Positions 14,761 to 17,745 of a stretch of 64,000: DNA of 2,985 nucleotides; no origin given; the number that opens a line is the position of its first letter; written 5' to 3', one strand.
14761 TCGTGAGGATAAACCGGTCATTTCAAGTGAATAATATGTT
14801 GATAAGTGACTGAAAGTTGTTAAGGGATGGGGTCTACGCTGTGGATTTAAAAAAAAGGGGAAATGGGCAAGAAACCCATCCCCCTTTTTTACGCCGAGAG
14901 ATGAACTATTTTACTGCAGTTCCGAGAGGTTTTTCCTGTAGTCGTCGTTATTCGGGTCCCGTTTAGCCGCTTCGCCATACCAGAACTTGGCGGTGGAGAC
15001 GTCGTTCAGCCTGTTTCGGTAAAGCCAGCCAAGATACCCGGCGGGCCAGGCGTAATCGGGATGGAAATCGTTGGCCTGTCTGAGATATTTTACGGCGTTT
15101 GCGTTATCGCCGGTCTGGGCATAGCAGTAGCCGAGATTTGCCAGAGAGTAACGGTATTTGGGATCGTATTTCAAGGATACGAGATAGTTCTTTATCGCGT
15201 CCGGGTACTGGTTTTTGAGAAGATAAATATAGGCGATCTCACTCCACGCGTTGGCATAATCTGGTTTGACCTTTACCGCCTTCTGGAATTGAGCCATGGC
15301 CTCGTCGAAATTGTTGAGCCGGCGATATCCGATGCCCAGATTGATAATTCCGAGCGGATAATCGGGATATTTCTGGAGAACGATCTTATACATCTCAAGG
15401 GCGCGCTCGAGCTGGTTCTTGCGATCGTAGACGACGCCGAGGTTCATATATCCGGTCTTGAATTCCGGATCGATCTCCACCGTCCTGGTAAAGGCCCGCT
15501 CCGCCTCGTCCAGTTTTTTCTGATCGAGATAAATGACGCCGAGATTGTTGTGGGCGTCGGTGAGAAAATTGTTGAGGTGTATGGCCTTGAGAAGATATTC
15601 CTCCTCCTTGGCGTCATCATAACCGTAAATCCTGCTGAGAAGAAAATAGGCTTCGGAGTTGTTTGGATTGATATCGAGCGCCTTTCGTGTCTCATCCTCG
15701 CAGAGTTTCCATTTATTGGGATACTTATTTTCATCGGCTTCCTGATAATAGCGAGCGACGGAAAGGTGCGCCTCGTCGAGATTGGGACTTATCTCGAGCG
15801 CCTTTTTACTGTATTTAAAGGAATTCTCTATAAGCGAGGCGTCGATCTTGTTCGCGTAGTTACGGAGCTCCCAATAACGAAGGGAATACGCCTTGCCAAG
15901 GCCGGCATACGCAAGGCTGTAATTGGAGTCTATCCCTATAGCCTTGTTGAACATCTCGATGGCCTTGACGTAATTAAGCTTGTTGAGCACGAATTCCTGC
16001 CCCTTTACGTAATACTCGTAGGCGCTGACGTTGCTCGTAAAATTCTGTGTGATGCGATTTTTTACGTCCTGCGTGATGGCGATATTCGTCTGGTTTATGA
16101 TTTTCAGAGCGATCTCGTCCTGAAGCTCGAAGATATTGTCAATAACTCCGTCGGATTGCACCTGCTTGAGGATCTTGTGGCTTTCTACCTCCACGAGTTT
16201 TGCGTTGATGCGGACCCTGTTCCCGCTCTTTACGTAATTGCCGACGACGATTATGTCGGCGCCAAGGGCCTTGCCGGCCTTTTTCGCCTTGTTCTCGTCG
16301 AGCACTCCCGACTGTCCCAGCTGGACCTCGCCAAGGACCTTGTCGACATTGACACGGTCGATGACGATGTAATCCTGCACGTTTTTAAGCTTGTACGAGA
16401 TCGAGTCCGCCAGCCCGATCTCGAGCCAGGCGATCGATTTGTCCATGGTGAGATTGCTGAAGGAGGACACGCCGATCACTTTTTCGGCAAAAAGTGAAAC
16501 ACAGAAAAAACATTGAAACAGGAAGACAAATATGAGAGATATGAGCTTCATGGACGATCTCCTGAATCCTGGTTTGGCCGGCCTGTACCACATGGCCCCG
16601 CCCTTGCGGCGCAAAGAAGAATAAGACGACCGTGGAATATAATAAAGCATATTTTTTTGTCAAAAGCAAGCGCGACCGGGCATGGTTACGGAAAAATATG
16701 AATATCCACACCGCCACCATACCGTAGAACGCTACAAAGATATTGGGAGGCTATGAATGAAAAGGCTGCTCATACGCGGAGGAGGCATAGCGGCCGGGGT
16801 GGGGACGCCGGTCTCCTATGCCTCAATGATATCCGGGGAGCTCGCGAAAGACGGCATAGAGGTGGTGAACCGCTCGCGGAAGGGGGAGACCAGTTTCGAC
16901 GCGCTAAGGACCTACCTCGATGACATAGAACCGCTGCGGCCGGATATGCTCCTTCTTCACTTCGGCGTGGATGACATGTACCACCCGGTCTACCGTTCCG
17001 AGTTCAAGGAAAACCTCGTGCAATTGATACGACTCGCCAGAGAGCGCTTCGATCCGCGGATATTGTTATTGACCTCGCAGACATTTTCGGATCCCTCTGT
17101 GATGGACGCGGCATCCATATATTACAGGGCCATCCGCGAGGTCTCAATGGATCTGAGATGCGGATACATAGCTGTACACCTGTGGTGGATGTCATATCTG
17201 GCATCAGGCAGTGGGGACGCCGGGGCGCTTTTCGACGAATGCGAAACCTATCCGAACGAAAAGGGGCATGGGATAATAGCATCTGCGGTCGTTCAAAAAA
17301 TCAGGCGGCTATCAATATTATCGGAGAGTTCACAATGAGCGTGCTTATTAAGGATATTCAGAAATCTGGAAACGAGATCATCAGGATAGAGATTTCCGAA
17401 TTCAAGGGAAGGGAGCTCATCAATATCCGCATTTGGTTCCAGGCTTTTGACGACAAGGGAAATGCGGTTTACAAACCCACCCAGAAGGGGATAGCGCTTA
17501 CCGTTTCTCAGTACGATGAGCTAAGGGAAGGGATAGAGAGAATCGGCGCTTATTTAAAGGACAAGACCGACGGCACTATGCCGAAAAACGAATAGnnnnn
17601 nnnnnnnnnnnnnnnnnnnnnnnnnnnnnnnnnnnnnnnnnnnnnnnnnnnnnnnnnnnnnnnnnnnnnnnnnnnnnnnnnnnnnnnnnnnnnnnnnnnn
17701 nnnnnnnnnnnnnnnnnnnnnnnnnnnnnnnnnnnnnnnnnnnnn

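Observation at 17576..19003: Stand-alone protein built from two to three tandem FliG C-terminal-like units, outside any flagellar operon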

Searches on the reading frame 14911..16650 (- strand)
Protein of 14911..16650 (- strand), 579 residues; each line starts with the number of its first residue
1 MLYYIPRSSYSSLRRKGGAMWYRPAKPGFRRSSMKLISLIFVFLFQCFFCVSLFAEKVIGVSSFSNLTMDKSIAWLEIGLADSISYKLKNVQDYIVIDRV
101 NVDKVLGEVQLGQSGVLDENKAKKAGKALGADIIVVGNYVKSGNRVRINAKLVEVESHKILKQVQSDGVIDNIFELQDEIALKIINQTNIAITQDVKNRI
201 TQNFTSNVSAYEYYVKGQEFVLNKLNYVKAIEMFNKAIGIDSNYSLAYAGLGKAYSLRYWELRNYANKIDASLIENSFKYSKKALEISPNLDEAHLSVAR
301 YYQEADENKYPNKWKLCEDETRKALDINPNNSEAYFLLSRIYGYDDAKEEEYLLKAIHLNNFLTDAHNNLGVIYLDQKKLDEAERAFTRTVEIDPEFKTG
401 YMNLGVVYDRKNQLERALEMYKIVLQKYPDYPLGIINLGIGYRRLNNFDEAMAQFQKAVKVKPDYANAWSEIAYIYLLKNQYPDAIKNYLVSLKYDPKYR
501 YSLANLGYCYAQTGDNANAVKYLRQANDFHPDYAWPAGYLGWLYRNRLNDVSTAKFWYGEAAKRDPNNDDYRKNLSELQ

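Call 3: search_protein_families(library=pfam, proteins=[window:14911-16650:-], max_evalue=1)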
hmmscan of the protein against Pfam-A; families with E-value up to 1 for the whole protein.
window:14911-16650:- (579 aa): 38 families (the best 25 are shown)
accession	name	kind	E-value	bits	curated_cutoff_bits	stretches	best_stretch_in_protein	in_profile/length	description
PF00515.34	TPR_1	-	3.3e-33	112.6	27.8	6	365-397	2-34/34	Tetratricopeptide repeat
PF07719.23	TPR_2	-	2.1e-32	109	27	5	365-396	2-33/34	Tetratricopeptide repeat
PF13414.12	TPR_11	-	7.1e-29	99.7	26.8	6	442-477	4-39/42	TPR repeat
PF13431.12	TPR_17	-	1.8e-28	96.8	24.4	5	455-486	2-33/34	Tetratricopeptide repeat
PF13181.12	TPR_8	-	4.6e-26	89.1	25.7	4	365-396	2-33/34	Tetratricopeptide repeat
PF14559.12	TPR_19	-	4.2e-23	81.9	25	4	446-487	5-46/68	Tetratricopeptide repeat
PF13432.12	TPR_16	-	5.2e-22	78.4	32.7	4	438-490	3-55/65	Tetratricopeptide repeat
PF13428.12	TPR_14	-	3.6e-20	70.9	23.5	3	438-474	7-43/44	Tetratricopeptide repeat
PF13424.12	TPR_12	-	7.4e-20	71.4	30.1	4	366-422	5-69/77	Tetratricopeptide repeat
PF13176.12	TPR_7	-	1.8e-17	62.3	27.9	3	502-525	1-24/36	Tetratricopeptide repeat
PF13174.12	TPR_6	-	1.9e-14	53.7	26.3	2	401-430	3-32/33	Tetratricopeptide repeat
PF13374.12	TPR_10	-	1.5e-13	50.7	27.5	3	368-393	6-31/42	Tetratricopeptide repeat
PF13371.12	TPR_9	-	4.2e-09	36.7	35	2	407-465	4-62/73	Tetratricopeptide repeat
PF23914.1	TPR_CcmH_CycH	-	9.9e-08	32.4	42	1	370-461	56-150/158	Cytochrome c-type biogenesis protein H TPR domain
PF03783.19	CsgG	-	9.6e-07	28.7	20.8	1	58-138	11-97/210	Curli production assembly/transport component CsgG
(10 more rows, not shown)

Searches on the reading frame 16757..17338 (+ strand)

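Call 3: search_protein_families(library=pfam, proteins=[window:16757-17338:+], max_evalue=1)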
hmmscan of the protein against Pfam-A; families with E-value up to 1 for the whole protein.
window:16757-17338:+ (193 aa): 2 families
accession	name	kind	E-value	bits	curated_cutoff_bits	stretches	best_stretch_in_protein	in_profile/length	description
PF13472.12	Lipase_GDSL_2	-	7.4e-14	53.1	32.9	1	11-172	6-177/178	GDSL-like Lipase/Acylhydrolase family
PF03719.21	Ribosomal_S5_C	-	0.23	11.4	21.5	0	165-184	11-30/71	Ribosomal protein S5, C-terminal domain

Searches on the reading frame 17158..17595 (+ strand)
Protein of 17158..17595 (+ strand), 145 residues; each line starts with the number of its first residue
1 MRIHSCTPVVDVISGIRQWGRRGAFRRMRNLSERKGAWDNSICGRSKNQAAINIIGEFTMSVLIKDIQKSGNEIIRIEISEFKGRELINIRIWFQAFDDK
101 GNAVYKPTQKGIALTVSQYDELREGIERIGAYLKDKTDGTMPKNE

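Call 3: search_protein_families(library=pfam, proteins=[window:17158-17595:+], max_evalue=1)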
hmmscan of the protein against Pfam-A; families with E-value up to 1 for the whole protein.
window:17158-17595:+ (145 aa): 1 family
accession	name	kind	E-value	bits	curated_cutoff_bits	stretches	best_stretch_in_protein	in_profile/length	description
PF02229.22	PC4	-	4.1e-14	52.2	25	1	75-124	7-51/52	Transcriptional Coactivator p15 (PC4)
